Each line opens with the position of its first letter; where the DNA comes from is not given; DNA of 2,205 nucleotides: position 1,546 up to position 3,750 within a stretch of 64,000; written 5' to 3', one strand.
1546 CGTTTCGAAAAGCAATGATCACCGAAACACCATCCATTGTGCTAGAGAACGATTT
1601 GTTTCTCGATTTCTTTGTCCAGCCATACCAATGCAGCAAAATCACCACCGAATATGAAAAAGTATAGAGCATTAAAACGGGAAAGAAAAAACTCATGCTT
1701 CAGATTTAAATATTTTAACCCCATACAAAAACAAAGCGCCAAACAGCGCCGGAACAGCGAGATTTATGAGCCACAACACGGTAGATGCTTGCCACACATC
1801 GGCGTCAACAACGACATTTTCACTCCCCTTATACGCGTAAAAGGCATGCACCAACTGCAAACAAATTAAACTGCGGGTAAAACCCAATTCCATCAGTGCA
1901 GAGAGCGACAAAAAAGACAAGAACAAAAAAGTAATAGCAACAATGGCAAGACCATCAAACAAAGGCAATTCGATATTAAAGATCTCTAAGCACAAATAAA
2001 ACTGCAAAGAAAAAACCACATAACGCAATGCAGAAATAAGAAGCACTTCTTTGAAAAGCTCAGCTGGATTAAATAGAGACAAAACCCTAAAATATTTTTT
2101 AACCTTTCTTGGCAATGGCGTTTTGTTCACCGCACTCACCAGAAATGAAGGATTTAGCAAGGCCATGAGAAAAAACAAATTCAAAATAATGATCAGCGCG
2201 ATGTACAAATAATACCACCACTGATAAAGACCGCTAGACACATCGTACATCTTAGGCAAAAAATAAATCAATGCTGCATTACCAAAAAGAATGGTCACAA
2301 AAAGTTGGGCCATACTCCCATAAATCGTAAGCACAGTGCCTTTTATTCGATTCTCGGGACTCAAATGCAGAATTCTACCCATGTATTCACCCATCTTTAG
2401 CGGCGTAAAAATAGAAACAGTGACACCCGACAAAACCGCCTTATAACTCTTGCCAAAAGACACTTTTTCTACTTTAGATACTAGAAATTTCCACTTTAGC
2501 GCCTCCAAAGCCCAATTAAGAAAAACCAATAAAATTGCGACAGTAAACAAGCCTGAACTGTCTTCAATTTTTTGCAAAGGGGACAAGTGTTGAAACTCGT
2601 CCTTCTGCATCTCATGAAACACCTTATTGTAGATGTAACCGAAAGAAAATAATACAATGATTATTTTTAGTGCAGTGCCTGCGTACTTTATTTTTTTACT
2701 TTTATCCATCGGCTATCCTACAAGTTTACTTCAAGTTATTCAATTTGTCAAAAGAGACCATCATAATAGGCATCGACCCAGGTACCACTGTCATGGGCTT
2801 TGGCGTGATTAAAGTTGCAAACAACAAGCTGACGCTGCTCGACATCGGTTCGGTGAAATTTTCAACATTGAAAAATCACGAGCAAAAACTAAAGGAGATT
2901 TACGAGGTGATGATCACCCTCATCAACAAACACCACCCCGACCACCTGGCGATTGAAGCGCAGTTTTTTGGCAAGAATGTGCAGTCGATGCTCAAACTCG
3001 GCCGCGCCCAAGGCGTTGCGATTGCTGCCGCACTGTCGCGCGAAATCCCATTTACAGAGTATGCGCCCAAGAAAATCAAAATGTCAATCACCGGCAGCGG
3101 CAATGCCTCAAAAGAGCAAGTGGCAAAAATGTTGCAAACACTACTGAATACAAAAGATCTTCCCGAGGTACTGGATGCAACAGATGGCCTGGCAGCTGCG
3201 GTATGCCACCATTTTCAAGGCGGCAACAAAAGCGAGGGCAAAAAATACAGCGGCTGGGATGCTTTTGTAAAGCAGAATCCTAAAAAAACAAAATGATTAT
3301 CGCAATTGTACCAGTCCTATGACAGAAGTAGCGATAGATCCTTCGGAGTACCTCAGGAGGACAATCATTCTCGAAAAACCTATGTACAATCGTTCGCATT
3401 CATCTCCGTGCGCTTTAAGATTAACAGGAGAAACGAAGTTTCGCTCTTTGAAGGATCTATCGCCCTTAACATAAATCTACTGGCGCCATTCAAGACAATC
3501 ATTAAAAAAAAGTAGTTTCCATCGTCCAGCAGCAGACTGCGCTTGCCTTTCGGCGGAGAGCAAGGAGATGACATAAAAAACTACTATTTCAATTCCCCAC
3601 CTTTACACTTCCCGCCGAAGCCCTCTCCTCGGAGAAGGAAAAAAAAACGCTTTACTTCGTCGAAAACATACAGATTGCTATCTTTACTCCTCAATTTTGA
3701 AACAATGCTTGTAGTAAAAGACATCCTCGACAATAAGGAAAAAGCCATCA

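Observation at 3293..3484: Unknown structured element, copy A, abutting the ruvC stop codon: member of a 3-copy family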

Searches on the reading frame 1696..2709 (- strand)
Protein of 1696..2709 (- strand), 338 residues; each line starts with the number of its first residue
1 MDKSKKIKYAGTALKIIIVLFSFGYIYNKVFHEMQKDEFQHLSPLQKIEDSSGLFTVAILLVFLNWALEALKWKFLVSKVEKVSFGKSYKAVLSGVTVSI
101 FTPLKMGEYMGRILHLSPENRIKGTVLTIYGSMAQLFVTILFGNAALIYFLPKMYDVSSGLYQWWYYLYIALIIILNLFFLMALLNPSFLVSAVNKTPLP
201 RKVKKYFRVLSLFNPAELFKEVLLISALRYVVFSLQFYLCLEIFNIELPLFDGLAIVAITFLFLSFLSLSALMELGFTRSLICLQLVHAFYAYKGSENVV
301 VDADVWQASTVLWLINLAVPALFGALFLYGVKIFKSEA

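Call 64: find_encoding_contigs(protein=window:1696-2709:-, flank=3500, max_places=10)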
Protein window:1696-2709:- (338 aa): 14 contigs read that carry it; 7 places shown.
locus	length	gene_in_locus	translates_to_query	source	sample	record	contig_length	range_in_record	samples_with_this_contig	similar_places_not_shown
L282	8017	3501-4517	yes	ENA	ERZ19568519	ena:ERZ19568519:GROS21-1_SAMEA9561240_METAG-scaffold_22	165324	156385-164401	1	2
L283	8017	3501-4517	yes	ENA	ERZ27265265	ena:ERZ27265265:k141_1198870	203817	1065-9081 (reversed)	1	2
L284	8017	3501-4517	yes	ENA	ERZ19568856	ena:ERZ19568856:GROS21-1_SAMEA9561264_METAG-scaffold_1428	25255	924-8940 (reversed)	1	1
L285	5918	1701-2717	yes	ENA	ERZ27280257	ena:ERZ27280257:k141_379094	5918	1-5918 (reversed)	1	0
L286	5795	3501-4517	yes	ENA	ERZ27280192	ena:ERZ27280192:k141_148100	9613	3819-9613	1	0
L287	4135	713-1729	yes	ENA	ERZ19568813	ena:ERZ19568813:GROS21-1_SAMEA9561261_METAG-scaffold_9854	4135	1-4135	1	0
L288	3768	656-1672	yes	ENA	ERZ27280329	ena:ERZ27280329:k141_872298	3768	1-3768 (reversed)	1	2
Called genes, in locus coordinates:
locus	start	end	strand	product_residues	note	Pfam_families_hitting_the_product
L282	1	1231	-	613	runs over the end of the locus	PF13428:TPR_14 (faint), PF13432:TPR_16 (faint)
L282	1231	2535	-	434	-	PF02403:Seryl_tRNA_N, PF00587:tRNA-synt_2b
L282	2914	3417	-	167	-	PF02075:RuvC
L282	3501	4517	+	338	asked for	PF03706:LPG_synthase_TM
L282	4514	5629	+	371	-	PF13506:Glyco_transf_21, PF00535:Glycos_transf_2, PF10111:Glyco_tranf_2_2 (faint), PF13641:Glyco_tranf_2_3, PF13632:Glyco_trans_2_3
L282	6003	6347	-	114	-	PF11325:DUF3127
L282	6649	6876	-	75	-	-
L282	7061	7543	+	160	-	-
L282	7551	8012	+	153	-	PF01381:HTH_3 (weak), PF12844:HTH_19 (faint)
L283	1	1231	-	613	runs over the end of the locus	PF13428:TPR_14 (faint), PF13432:TPR_16 (faint)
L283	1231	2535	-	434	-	PF02403:Seryl_tRNA_N, PF00587:tRNA-synt_2b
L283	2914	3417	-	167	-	PF02075:RuvC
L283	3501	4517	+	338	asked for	PF03706:LPG_synthase_TM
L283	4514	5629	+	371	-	PF13506:Glyco_transf_21, PF00535:Glycos_transf_2, PF10111:Glyco_tranf_2_2 (faint), PF13641:Glyco_tranf_2_3, PF13632:Glyco_trans_2_3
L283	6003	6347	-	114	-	PF11325:DUF3127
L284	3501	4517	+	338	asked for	PF03706:LPG_synthase_TM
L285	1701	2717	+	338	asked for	PF03706:LPG_synthase_TM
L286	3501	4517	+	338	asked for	PF03706:LPG_synthase_TM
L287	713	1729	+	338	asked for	PF03706:LPG_synthase_TM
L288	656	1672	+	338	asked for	PF03706:LPG_synthase_TM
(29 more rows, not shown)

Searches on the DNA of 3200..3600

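Call 6: search_rna_families(source=window, start=3200, end=3600, threshold=evalue, max_evalue=10, show_alignments=3)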
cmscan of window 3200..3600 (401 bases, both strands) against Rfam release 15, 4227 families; matches with E-value up to 10: 3.
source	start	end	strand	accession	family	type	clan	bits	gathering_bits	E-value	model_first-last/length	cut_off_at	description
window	3260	3302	+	RF01871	MALAT1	Gene; lncRNA;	-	17.5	70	7.7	52-95/95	no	Metastasis associated lung adenocarcinoma transcript 1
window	3280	3312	+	RF01376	CRISPR-DR63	Gene; CRISPR;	CL00015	17.2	37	4.9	1-37/37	no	CRISPR RNA direct repeat element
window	3477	3513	+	RF00032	Histone3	Cis-reg;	-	12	34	5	1-46/46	no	Histone 3' UTR stem-loop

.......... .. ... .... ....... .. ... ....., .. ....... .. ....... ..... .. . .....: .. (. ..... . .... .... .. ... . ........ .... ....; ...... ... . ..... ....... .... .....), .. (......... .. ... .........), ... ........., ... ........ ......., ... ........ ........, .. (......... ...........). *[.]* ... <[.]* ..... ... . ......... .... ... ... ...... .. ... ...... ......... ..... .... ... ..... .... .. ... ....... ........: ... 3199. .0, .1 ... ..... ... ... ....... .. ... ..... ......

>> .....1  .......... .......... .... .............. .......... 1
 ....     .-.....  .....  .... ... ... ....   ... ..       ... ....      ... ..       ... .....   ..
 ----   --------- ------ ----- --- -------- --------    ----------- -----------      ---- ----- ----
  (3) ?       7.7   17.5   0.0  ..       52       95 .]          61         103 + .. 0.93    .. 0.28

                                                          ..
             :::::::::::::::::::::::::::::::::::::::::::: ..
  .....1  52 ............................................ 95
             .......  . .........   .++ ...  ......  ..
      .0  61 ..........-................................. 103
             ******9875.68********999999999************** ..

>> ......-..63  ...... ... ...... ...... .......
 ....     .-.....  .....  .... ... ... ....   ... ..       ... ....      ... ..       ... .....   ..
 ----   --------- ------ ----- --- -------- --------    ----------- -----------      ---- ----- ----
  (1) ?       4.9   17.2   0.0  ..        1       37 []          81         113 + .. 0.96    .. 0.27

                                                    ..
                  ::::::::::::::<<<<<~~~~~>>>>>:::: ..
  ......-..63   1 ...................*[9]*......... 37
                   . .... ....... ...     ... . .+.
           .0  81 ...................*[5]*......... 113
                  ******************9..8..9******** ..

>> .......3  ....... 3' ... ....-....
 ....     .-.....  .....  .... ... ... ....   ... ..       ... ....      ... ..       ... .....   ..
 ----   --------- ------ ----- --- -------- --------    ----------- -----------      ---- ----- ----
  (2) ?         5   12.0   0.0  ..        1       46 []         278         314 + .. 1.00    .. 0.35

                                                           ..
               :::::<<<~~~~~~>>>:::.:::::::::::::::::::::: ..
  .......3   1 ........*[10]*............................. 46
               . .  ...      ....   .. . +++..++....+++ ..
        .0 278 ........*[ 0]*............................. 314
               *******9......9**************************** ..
